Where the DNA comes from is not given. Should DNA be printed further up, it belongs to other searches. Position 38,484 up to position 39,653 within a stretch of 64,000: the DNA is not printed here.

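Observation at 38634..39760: Plasmid-style replication module 1: Rep-like gene, iterons, phased TCGGGA repeats and AATAGTA repeats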

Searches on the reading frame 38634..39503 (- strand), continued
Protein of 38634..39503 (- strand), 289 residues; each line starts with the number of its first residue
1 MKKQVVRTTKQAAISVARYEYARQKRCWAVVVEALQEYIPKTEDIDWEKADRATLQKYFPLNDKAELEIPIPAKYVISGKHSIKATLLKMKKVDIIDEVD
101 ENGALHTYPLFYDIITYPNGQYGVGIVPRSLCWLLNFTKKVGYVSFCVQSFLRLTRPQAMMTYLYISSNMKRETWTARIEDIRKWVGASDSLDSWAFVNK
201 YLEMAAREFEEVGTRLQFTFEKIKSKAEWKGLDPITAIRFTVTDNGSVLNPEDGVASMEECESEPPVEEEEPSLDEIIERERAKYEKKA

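Call 35: search_protein_families(library=pfam, proteins=[P0022, P0025, P0030, P0036, P0042, P0047, P0048, P0050, P0052, P0057], max_evalue=0.001)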
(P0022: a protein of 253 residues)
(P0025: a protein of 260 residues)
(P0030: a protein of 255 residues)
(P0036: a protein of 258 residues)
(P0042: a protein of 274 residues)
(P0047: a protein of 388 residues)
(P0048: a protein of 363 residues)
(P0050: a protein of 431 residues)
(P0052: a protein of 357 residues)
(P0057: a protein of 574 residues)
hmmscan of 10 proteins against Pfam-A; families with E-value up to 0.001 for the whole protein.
P0022 (253 aa): 2 families
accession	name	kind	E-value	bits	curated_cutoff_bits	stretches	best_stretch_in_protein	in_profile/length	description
PF21205.3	Rep3_C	-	0.00013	22.6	21.1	1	184-247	3-59/59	Initiator Rep protein, WH2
PF01051.27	Rep3_N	-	0.00029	21.7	22.4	1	65-164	43-140/141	Initiator Replication protein, WH1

P0025 (260 aa): 2 families
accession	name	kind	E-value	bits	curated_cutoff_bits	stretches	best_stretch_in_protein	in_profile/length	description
PF01051.27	Rep3_N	-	3.4e-08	34.4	22.4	1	81-170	53-141/141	Initiator Replication protein, WH1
PF21205.3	Rep3_C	-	7e-07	29.8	21.1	1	182-249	2-59/59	Initiator Rep protein, WH2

P0030 (255 aa): 2 families
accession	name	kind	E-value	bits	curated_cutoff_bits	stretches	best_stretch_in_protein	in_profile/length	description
PF01051.27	Rep3_N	-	1.7e-09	38.6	22.4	1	74-166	51-140/141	Initiator Replication protein, WH1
PF21205.3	Rep3_C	-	2.4e-09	37.7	21.1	1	180-248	1-59/59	Initiator Rep protein, WH2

P0036 (258 aa): 2 families
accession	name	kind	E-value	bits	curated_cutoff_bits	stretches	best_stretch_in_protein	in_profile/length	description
PF21205.3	Rep3_C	-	1.2e-08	35.5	21.1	1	175-216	1-43/59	Initiator Rep protein, WH2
PF01051.27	Rep3_N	-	7.3e-08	33.3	22.4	1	46-164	41-141/141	Initiator Replication protein, WH1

P0042 (274 aa): 1 family
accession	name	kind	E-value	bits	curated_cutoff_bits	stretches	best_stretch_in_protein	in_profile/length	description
PF01051.27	Rep3_N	-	7.5e-09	36.5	22.4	1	6-170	2-141/141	Initiator Replication protein, WH1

P0047 (388 aa): 2 families
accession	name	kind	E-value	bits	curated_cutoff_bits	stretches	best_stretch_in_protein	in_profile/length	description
PF01051.27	Rep3_N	-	2.7e-18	67.1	22.4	1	24-170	3-140/141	Initiator Replication protein, WH1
PF21205.3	Rep3_C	-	1.3e-09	38.6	21.1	1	182-246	1-58/59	Initiator Rep protein, WH2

P0048 (363 aa): 2 families
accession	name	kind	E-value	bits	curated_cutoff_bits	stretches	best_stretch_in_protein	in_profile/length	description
PF01051.27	Rep3_N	-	1.1e-15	58.6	22.4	1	19-163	3-140/141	Initiator Replication protein, WH1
PF21205.3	Rep3_C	-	4.8e-13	49.6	21.1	1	176-234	2-58/59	Initiator Rep protein, WH2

P0050 (431 aa): 4 families
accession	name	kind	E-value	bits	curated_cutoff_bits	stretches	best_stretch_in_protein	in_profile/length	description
PF01051.27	Rep3_N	-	3.9e-24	86.1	22.4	1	4-154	1-141/141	Initiator Replication protein, WH1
PF21205.3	Rep3_C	-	2.7e-11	44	21.1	1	165-227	1-59/59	Initiator Rep protein, WH2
PF00498.31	FHA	-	2.6e-07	31.4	20.7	1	351-400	2-50/67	FHA domain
PF16697.10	Yop-YscD_cpl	-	8.6e-06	26.4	33.2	1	345-401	14-68/94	Inner membrane component of T3SS, cytoplasmic domain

P0052 (357 aa): 1 family
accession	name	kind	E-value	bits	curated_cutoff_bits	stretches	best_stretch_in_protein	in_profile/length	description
PF21205.3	Rep3_C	-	3.6e-05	24.4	21.1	1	194-258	1-59/59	Initiator Rep protein, WH2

P0057 (574 aa): 2 families
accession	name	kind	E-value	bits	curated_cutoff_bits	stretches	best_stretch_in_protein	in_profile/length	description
PF21205.3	Rep3_C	-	3.4e-14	53.3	21.1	1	189-246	1-57/59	Initiator Rep protein, WH2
PF01051.27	Rep3_N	-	3.5e-14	53.8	22.4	1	30-172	10-141/141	Initiator Replication protein, WH1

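Call 37: search_dna_similar(query=window:38634-39503:-, collection=phages, mode=protein, max_evalue=0.001)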
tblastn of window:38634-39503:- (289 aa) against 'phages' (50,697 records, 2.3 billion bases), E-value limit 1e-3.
No match.

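Call 39: search_dna_similar(query=window:38634-39503:-, collection=plasmids, mode=protein, max_evalue=0.01)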
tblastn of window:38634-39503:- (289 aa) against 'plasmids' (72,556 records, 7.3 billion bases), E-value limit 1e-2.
Records with a match: 34; places in all: 34; records where one place covers at least 80% of the query: 0.
Best place of each record, by identity: <60% 34.
By first word of the organism name: Enterococcus 33; Mediterraneibacter 1.
By predicted mobility (MOB-suite, as given by PLSDB): conjugative 20; non-mobilizable 13; mobilizable 1.
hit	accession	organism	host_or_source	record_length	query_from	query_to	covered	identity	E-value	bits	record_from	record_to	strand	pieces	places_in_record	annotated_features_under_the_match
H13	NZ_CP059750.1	Enterococcus faecium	Homo sapiens,blood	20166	72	256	64%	23.0%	7e-3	45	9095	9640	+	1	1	replication initiation protein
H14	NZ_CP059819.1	Enterococcus faecium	Homo sapiens,blood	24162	72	256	64%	23.0%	7e-3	45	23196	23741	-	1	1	replication initiation protein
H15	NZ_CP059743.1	Enterococcus faecium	Homo sapiens,blood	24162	72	256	64%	23.0%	7e-3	45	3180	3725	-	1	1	replication initiation protein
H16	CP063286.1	Enterococcus faecium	Homo sapiens,rectal swab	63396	72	256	64%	23.0%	7e-3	45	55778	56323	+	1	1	replication initiation protein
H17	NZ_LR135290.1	Enterococcus faecium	-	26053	72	256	64%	23.0%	8e-3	45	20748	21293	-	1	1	replication initiation protein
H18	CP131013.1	Enterococcus faecium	Homo sapiens,blood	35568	72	256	64%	23.0%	8e-3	45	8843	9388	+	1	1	none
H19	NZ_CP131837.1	Enterococcus faecium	-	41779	72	256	64%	23.0%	8e-3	45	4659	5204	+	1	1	replication initiation protein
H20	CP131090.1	Enterococcus faecium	Homo sapiens,blood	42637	72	256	64%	23.0%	8e-3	45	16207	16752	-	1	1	none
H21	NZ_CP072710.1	Enterococcus faecium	Homo sapiens,blood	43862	72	256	64%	23.0%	8e-3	45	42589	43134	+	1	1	replication initiation protein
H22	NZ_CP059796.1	Enterococcus faecium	Homo sapiens,blood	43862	72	256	64%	23.0%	8e-3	45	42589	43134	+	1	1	replication initiation protein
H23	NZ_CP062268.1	Enterococcus faecium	Homo sapiens,blood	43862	72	256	64%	23.0%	8e-3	45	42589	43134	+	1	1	replication initiation protein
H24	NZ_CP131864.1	Enterococcus faecium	-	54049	72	256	64%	23.0%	8e-3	45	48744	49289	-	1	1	replication initiation protein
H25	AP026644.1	Enterococcus faecium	Homo sapiens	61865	72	256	64%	23.0%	8e-3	45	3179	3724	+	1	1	hypothetical protein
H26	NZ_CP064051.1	Enterococcus faecium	Homo sapiens,rectal swab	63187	72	256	64%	23.0%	8e-3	45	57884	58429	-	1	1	replication initiation protein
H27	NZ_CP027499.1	Enterococcus faecium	Homo sapiens,not_blood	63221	72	256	64%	23.0%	8e-3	45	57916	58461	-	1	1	replication initiation protein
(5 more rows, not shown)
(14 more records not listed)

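Call 50: find_encoding_contigs(protein=P0016, flank=10000, max_places=1)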
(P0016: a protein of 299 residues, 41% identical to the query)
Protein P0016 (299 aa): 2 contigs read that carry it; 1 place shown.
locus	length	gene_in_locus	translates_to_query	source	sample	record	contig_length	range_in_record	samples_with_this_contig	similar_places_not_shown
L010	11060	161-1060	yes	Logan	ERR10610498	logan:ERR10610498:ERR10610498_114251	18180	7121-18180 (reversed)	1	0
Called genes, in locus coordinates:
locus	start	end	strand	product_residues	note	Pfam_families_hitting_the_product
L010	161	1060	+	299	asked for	PF21205:Rep3_C (faint)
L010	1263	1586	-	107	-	-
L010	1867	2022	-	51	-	-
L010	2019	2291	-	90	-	-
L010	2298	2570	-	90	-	-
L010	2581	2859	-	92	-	-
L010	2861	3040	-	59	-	-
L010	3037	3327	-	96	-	-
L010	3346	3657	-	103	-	-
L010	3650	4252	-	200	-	PF04542:Sigma70_r2, PF08281:Sigma70_r4_2 (weak), PF04545:Sigma70_r4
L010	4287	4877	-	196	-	-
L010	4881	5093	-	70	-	-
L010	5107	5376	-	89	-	-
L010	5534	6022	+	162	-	PF00210:Ferritin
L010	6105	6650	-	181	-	PF13004:BACON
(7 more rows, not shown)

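Call 51: find_encoding_contigs(protein=P0011, flank=10000, max_places=1)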
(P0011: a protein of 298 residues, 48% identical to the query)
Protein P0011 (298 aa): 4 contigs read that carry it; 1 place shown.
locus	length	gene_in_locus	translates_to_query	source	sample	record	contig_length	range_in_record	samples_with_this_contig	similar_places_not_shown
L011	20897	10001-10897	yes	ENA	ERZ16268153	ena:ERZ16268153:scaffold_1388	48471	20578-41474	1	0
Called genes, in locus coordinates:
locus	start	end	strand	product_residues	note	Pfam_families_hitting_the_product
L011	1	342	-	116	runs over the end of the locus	-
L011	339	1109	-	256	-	PF08645:PNK3P, PF13242:Hydrolase_like (weak)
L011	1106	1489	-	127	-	-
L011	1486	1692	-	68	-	-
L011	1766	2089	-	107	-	PF00216:Bac_DNA_binding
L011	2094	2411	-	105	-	-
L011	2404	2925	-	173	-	-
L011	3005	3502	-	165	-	-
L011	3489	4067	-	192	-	-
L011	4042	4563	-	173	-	-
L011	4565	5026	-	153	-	-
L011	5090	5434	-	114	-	-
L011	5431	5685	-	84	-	-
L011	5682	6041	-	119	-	-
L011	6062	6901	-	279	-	-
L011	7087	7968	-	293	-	PF18847:LPD29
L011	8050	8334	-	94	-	-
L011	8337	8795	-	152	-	-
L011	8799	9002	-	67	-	PF12989:DUF3873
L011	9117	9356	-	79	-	-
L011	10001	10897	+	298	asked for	PF21205:Rep3_C (faint)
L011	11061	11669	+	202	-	-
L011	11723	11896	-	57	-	-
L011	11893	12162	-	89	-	-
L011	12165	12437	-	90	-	-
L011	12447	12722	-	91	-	-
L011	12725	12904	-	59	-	-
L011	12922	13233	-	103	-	-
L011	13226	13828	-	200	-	PF04542:Sigma70_r2, PF08281:Sigma70_r4_2 (weak), PF04545:Sigma70_r4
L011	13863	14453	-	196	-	-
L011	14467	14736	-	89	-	-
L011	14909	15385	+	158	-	PF00210:Ferritin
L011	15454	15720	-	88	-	-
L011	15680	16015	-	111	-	-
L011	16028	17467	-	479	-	-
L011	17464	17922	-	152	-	PF14902:DUF4494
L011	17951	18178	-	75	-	-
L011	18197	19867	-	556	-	PF00118:Cpn60_TCP1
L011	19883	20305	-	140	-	-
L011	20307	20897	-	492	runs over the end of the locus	PF00580:UvrD-helicase, PF13245:AAA_19, PF13604:AAA_30 (faint), PF01443:Viral_helicase1 (faint), PF13538:UvrD_C_2 (faint), PF13361:UvrD_C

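Call 52: find_encoding_contigs(protein=P0018, flank=10000, max_places=1)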
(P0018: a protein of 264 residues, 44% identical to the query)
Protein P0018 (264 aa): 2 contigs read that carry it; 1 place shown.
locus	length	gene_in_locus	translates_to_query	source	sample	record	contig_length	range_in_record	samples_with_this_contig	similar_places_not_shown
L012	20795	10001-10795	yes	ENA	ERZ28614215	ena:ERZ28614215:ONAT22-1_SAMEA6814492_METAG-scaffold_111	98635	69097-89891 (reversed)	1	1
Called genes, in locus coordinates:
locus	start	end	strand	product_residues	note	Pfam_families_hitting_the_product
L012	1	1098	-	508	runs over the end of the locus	PF17236:SU10_MCP (faint)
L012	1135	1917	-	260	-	-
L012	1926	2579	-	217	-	-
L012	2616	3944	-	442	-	PF00293:NUDIX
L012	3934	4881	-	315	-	-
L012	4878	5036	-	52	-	-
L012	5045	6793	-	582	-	PF04860:Phage_portal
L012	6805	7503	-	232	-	-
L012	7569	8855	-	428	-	-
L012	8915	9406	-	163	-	-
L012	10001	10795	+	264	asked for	-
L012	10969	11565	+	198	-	-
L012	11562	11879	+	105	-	-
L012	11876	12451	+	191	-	PF00112:Peptidase_C1 (weak)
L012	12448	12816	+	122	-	-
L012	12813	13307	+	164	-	-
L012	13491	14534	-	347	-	-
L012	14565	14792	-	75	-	PF13004:BACON, PF19190:BACON_2 (weak)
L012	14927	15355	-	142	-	-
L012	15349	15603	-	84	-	-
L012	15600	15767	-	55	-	-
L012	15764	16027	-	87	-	-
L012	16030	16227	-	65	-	-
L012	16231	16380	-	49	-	-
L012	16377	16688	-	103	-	-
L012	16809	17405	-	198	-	-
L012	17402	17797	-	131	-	-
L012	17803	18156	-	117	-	-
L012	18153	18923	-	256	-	PF08645:PNK3P, PF13242:Hydrolase_like (faint)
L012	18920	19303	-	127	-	-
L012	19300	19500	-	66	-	-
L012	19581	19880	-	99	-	PF00216:Bac_DNA_binding (weak)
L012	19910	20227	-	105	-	-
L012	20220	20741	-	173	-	-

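Call 55: find_encoding_contigs(protein=P0015, flank=3000, max_places=1)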
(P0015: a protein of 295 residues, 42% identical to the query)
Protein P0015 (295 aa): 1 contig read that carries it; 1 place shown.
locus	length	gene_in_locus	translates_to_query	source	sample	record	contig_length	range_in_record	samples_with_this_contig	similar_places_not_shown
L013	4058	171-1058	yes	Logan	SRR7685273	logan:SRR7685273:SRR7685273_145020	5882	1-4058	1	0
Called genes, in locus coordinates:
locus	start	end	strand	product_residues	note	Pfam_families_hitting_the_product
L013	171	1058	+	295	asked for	PF21205:Rep3_C (weak)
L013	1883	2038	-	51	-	-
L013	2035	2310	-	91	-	-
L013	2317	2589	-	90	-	-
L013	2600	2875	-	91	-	-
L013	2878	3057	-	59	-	-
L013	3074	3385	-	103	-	-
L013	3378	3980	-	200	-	PF04542:Sigma70_r2, PF08281:Sigma70_r4_2 (weak), PF04545:Sigma70_r4 (weak)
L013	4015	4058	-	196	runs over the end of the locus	-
